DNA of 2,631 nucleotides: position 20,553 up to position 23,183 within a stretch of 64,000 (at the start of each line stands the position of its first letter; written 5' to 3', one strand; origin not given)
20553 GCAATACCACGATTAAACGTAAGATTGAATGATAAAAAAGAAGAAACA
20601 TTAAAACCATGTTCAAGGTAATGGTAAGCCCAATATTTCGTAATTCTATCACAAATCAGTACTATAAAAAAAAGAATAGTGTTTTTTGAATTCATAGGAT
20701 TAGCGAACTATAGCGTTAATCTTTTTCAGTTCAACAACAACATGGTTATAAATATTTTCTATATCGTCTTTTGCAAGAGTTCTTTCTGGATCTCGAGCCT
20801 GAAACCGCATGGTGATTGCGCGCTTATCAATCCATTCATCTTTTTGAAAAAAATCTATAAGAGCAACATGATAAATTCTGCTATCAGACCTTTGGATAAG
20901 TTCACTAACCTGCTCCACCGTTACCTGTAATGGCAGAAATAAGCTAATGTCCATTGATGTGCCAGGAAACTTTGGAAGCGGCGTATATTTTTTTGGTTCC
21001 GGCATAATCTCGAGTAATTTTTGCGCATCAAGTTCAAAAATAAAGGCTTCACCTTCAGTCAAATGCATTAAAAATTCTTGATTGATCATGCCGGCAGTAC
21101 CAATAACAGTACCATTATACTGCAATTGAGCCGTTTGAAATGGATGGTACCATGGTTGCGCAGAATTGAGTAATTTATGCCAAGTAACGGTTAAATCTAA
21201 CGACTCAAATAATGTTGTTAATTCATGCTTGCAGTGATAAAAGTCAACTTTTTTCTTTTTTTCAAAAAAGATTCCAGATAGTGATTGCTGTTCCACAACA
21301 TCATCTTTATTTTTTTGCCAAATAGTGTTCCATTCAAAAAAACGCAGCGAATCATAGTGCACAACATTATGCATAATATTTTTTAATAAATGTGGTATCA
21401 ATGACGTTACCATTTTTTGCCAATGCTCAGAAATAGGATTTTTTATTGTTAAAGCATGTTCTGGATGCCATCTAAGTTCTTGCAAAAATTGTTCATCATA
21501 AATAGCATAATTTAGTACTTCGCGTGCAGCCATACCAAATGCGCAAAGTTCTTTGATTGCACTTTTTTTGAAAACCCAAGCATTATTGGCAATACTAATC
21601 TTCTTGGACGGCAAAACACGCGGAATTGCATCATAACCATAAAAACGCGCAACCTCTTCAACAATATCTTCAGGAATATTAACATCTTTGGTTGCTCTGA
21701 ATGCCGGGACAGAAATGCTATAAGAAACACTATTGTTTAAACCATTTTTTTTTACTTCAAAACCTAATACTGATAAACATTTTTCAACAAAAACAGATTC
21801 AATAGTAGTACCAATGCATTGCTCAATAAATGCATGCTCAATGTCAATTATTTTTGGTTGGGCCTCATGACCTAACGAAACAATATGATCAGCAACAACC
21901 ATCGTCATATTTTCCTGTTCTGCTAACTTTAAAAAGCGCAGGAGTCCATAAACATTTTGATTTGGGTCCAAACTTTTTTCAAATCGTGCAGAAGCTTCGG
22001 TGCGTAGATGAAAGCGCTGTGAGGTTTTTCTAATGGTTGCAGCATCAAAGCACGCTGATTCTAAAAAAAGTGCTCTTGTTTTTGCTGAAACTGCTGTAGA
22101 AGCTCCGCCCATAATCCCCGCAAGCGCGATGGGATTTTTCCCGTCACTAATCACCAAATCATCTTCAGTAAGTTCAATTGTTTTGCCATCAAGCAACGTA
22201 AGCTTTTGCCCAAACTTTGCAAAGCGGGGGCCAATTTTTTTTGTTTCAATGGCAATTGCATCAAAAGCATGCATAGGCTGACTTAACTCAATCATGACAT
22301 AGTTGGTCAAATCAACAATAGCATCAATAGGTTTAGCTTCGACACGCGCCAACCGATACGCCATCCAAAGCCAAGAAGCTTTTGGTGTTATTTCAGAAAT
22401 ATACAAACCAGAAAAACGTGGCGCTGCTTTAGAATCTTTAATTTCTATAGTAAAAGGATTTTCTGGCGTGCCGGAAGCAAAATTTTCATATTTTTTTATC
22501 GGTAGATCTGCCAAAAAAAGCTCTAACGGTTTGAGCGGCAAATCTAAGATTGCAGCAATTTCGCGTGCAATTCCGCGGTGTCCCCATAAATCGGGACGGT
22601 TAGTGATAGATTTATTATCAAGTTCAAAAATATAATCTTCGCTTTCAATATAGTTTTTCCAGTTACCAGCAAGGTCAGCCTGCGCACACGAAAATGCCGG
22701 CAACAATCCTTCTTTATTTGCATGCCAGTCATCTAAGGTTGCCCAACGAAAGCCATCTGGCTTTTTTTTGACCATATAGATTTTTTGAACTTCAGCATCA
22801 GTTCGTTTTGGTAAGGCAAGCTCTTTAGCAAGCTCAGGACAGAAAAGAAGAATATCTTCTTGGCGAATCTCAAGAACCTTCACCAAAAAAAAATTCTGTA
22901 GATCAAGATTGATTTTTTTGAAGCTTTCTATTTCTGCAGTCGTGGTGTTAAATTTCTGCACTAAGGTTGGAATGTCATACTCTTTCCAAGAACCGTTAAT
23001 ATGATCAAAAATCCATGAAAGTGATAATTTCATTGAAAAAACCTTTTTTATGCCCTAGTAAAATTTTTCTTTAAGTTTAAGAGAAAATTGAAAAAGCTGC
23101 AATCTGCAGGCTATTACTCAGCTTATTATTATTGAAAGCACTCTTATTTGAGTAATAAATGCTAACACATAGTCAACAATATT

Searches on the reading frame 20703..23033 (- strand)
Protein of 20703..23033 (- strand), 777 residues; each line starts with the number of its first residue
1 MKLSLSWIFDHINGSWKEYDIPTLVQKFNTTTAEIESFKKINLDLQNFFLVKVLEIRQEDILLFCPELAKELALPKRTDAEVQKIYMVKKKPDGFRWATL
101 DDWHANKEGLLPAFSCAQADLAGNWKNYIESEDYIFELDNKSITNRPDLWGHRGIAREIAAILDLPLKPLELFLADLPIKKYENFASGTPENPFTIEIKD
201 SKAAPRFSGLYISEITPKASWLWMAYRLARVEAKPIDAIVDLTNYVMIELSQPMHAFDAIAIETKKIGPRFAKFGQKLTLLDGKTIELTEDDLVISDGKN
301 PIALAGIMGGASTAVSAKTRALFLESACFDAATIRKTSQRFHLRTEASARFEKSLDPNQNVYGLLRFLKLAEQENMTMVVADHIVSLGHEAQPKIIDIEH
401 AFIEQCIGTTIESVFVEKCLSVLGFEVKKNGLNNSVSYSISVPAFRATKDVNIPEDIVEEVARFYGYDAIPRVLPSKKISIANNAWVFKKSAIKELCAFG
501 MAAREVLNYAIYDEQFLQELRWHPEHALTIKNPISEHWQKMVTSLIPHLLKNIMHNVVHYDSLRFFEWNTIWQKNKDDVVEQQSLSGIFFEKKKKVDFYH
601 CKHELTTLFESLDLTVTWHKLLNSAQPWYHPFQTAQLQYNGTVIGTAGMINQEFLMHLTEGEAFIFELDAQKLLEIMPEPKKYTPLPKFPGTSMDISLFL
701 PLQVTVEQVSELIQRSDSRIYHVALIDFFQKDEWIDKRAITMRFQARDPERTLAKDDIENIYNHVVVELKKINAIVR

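Call 14: search_protein_families(library=ncbifam, proteins=[window:20703-23033:-], max_evalue=0.00001)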
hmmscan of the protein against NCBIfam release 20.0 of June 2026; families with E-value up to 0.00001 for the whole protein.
window:20703-23033:- (777 aa): 3 families
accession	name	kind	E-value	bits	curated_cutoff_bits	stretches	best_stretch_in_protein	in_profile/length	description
TIGR00472.1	pheT_bact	equivalog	1.2e-142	476.9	402.65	1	117-776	142-797/798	phenylalanine--tRNA ligase subunit beta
NF001882.0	PRK00629.5-4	equivalog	8e-46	156.7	527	1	120-748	147-712/725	phenylalanine--tRNA ligase subunit beta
TIGR00471.1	pheT_arch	equivalog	1.2e-22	80.1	282.65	1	378-673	262-550/551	phenylalanine--tRNA ligase subunit beta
